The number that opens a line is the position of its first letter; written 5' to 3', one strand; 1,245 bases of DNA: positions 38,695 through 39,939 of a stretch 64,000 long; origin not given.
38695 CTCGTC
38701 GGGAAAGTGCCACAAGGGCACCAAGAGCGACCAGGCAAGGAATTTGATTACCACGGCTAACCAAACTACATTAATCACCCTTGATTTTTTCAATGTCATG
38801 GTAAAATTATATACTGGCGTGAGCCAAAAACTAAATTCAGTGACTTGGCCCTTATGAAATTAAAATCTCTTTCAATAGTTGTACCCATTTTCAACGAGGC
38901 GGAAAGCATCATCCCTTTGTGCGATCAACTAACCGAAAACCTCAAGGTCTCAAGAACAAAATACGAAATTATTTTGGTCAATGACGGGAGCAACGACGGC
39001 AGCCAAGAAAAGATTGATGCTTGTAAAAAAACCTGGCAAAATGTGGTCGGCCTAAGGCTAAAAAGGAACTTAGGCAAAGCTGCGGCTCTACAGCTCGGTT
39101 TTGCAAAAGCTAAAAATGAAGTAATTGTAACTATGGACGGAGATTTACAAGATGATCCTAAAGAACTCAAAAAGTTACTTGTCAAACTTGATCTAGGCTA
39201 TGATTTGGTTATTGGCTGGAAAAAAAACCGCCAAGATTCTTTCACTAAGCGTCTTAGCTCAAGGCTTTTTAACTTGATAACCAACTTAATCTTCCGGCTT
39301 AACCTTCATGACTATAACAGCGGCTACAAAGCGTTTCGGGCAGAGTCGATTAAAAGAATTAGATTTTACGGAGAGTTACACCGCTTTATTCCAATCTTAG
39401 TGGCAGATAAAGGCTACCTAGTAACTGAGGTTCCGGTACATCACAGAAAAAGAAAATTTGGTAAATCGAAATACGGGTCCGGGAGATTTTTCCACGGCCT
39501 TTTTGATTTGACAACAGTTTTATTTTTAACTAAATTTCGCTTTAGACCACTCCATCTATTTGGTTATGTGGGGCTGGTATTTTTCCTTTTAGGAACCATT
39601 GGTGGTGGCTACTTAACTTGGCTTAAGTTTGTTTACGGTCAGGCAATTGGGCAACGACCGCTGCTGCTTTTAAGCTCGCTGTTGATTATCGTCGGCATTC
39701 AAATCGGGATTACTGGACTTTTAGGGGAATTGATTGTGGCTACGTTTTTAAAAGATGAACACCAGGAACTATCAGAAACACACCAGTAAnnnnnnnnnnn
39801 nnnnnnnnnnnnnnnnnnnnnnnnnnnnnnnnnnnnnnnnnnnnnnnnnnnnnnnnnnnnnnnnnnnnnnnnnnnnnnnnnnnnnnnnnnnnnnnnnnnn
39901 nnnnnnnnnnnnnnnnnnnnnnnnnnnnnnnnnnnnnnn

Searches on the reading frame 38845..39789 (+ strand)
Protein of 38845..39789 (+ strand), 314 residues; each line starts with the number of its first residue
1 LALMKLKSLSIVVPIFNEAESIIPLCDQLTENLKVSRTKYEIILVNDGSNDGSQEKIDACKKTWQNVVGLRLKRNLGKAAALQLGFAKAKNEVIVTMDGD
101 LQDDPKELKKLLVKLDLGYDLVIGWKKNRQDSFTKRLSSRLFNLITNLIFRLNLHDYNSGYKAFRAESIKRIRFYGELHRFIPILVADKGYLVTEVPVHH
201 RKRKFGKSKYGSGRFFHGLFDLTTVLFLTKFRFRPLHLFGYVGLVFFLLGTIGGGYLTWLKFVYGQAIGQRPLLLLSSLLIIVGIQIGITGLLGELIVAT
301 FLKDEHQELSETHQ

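Call 6: search_protein_families(library=pfam, proteins=[window:38845-39789:+], max_evalue=0.01)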
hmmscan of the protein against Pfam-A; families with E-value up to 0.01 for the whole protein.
window:38845-39789:+ (314 aa): 3 families
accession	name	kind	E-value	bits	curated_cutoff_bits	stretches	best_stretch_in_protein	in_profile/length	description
PF00535.33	Glycos_transf_2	-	1.7e-30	106.6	23.3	1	10-172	1-167/168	Glycosyl transferase family 2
PF13641.12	Glyco_tranf_2_3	-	6.4e-05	23.5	27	1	9-117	3-114/230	Glycosyltransferase like family 2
PF10111.15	Glyco_tranf_2_2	-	0.00011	22.3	27.3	1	11-112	2-103/276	Glycosyltransferase like family 2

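Call 10: search_protein_families(library=ncbifam, proteins=[window:38845-39789:+], max_evalue=0.001)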
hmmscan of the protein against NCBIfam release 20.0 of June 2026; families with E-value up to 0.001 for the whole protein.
window:38845-39789:+ (314 aa): 19 families
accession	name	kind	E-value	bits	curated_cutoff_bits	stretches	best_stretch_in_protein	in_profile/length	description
NF007986.1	PRK10714.1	equivalog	5.1e-49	167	529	1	4-298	3-294/316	undecaprenyl-phosphate 4-deoxy-4-formamido-L-arabinose transferase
NF047588.1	GlcsyltransPgfSStrep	equivalog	7.7e-35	120.6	500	1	9-301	3-291/308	glycosyltransferase PgfS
TIGR04182.1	glyco_TIGR04182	equivalog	7.3e-29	101.1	325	1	10-300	3-285/293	S-layer glycoprotein N-glycosyltransferase AglJ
TIGR03937.1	PgaC_IcaA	equivalog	8.5e-19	67.8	422.3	1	4-107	42-142/407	poly-beta-1,6-N-acetyl-D-glucosamine synthase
NF058614.1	PPMAGASynPpgS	equivalog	4e-13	49.3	370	1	11-209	4-205/226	polyprenyl-phospho-N-acetylgalactosaminyl synthase PpgS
NF041875.1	EPS_EpsD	equivalog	1e-12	48.2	370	1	9-111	1-100/325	exopolysaccharide biosynthesis glycosyltransferase EpsD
TIGR03965.1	mycofact_glyco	equivalog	9.6e-12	44.5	280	1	6-116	73-180/467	mycofactocin biosynthesis glycosyltransferase MftF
NF007482.0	PRK10073.1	equivalog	4.3e-11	42.4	423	1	7-112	6-107/334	glycosyltransferase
NF041391.1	DPhHxTase_Halo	equivalog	2.2e-09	36.6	375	1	16-204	4-187/213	dolichyl-phosphate hexose transferase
NF038302.1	EPS_HpsE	equivalog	3.5e-09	36.1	300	1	9-101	3-97/307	hormogonium polysaccharide biosynthesis glycosyltransferase HpsE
TIGR04283.1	glyco_like_mftF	equivalog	5.8e-09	35.8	182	1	9-102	1-84/221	TIGR04283 family arsenosugar biosynthesis glycosyltransferase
NF047683.1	TeichurnBiosyTuaG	equivalog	5.6e-08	32.7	400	1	8-112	7-108/252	teichuronic acid biosynthesis protein TuaG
TIGR03111.1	glyc2_xrt_Gpos1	hypoth_equivalog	6.4e-08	31.8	363.95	1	4-116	46-157/439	TIGR03111 family XrtG-associated glycosyltransferase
NF045692.1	OglycostaseCruG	equivalog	3.7e-07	29.4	600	1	5-122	39-160/386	2'-O-glycosyltransferase CruG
NF010496.0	PRK13915.1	equivalog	4e-07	29.4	262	1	6-110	30-137/307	glucosyl-3-phosphoglycerate synthase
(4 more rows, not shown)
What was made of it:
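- On Arn pathway: 38845 scores 167 bits against a cutoff of 529 (call 10).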
